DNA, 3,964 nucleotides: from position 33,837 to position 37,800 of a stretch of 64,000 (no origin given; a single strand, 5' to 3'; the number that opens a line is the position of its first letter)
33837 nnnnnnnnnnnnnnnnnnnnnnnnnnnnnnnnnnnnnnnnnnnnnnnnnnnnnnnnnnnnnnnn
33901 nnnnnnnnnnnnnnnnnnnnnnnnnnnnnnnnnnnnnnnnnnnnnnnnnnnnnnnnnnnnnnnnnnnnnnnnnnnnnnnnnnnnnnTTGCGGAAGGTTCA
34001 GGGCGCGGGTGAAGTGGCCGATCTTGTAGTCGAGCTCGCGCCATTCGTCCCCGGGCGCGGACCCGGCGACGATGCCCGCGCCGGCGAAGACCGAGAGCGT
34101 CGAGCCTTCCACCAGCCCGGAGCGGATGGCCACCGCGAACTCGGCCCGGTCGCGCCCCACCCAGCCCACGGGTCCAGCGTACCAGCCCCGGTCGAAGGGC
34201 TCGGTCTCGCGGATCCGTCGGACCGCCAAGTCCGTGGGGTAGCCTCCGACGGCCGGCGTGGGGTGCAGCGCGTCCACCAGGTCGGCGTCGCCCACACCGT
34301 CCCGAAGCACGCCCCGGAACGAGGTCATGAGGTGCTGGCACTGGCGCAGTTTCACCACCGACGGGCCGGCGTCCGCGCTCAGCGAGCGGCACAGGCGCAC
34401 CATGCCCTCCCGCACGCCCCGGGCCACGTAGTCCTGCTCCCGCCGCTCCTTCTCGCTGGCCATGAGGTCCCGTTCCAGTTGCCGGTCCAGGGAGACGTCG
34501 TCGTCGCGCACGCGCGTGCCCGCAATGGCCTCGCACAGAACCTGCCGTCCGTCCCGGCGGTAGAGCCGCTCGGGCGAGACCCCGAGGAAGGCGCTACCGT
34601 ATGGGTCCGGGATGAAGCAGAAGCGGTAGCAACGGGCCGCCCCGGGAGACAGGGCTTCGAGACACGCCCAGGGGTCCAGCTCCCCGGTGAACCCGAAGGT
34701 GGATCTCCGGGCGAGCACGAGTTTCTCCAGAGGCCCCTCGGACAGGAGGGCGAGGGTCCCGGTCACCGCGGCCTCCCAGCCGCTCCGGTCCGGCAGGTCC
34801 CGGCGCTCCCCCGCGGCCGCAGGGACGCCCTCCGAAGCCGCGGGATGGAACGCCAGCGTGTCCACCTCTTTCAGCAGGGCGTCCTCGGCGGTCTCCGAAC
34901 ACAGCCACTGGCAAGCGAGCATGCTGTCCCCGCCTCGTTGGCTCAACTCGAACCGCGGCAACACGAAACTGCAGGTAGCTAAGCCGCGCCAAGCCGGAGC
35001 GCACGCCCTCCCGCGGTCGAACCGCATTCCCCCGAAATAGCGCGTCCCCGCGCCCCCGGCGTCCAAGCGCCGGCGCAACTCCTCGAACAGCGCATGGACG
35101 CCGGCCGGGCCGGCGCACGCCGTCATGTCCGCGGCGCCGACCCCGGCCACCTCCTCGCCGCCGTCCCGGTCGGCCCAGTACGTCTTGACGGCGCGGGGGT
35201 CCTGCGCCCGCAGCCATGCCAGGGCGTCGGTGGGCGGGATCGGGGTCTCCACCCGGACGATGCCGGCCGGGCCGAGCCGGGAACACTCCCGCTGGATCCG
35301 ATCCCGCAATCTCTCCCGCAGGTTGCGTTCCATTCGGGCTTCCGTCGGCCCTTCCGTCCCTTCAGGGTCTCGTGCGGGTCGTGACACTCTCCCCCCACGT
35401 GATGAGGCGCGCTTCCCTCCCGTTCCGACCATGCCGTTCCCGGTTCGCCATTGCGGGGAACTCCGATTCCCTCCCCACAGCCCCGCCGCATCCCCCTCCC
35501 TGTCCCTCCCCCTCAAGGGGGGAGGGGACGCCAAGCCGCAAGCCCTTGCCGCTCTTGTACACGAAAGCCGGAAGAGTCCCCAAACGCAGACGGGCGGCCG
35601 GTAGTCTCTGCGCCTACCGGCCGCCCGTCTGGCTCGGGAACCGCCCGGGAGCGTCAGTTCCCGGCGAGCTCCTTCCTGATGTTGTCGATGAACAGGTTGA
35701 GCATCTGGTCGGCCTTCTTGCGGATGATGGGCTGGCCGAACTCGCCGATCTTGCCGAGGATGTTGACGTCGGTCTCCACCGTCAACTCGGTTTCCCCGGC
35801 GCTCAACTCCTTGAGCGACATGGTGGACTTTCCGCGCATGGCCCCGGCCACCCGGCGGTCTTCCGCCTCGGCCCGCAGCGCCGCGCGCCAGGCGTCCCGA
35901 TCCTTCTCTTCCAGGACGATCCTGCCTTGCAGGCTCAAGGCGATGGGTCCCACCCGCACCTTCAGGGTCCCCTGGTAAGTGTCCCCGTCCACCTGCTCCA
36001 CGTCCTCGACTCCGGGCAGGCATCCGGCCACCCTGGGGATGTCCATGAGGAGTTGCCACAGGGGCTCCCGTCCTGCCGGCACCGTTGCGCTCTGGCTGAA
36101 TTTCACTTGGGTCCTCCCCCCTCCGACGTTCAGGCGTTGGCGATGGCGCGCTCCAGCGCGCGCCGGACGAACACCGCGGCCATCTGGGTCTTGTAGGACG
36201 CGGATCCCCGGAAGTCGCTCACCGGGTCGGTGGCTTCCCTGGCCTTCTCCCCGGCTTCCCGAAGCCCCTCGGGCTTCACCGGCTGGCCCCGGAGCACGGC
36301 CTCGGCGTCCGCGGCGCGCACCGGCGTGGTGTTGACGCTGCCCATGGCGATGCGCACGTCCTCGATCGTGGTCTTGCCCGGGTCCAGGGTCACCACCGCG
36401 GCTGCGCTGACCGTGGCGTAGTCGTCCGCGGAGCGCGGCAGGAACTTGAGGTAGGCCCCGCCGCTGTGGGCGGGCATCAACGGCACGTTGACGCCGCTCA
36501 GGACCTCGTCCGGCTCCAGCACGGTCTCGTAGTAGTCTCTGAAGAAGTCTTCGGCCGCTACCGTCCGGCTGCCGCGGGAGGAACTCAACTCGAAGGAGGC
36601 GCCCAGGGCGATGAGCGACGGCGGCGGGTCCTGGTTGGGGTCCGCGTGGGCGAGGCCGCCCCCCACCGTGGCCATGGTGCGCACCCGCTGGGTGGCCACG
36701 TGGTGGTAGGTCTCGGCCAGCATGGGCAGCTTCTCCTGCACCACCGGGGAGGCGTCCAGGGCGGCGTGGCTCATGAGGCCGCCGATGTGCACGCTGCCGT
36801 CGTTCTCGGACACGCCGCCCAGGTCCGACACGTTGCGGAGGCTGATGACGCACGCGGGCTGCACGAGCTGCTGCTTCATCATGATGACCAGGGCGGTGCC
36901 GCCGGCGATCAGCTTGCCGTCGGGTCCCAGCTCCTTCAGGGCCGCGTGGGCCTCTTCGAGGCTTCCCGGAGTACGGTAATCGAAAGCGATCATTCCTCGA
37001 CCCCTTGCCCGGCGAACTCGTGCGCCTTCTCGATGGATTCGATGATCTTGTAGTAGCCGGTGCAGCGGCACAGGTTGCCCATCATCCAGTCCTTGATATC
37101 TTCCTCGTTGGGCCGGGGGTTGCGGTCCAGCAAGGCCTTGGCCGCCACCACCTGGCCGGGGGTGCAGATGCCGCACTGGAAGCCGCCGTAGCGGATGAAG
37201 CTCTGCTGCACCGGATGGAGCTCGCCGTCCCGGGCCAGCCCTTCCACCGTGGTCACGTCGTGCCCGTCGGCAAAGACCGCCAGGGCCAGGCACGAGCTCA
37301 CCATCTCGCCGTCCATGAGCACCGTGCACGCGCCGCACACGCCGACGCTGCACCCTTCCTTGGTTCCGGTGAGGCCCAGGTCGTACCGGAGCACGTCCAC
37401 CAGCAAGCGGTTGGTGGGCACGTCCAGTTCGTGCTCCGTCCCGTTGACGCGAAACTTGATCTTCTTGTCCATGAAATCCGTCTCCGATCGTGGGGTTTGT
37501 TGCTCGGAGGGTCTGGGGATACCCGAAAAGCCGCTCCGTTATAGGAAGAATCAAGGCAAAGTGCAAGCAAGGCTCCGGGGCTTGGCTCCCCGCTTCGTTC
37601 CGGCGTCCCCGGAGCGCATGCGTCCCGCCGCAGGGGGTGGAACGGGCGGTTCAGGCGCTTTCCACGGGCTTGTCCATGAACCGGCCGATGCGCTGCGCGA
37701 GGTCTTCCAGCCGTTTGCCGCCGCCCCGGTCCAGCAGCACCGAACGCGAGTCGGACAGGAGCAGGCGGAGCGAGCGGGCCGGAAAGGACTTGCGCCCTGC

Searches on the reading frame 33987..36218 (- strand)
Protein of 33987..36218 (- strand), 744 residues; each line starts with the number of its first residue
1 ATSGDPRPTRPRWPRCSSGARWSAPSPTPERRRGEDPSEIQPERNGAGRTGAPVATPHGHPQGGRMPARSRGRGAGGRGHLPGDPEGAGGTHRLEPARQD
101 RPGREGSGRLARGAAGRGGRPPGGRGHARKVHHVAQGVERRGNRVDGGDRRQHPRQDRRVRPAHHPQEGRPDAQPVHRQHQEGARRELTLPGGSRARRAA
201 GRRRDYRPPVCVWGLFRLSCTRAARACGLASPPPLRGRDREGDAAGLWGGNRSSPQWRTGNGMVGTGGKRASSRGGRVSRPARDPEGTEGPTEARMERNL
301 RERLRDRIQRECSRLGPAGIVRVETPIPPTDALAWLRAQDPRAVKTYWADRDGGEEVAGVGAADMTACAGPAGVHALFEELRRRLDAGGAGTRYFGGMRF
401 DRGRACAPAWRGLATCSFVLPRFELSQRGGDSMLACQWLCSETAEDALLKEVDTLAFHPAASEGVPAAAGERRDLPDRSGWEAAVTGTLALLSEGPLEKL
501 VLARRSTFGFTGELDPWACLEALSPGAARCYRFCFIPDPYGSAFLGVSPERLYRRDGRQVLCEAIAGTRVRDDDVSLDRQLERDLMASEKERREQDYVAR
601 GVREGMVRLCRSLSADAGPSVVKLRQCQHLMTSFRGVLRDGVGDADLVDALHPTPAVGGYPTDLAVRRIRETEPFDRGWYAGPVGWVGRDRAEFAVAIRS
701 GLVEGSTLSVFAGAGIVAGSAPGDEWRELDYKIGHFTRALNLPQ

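Call 34: search_protein_families(library=pfam, proteins=[window:33987-36218:-], max_evalue=0.0001)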
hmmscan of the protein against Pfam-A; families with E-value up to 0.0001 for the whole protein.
window:33987-36218:- (744 aa): 1 family
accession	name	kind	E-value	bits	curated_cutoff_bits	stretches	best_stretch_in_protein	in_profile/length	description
PF00425.24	Chorismate_bind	-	5.8e-66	223.1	27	1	478-732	2-257/257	chorismate binding enzyme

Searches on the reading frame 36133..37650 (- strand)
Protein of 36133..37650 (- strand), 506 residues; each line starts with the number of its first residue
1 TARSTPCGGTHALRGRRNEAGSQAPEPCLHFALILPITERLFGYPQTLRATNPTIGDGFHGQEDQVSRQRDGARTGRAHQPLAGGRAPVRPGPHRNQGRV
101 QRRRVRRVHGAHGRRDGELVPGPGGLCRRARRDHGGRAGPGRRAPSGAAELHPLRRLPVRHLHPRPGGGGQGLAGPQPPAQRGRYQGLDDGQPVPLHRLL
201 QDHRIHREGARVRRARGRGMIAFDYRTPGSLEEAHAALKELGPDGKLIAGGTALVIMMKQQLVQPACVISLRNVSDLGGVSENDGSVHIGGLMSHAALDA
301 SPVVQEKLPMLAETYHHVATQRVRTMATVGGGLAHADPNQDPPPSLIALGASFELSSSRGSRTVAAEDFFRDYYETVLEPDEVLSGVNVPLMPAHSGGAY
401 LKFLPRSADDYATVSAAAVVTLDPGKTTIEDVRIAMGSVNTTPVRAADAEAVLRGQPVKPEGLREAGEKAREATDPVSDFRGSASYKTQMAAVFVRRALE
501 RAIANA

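Call 34: search_protein_families(library=pfam, proteins=[window:36133-37650:-], max_evalue=0.0001)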
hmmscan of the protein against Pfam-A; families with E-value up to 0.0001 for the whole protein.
window:36133-37650:- (506 aa): 2 families
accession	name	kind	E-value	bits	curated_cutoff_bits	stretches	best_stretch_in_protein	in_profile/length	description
PF00941.27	FAD_binding_5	-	4.5e-47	160.5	27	1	222-391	2-169/170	FAD binding domain in molybdopterin dehydrogenase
PF03450.22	CO_deh_flav_C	-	2.2e-27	95.6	25.5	1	400-501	2-101/102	CO dehydrogenase flavoprotein C-terminal domain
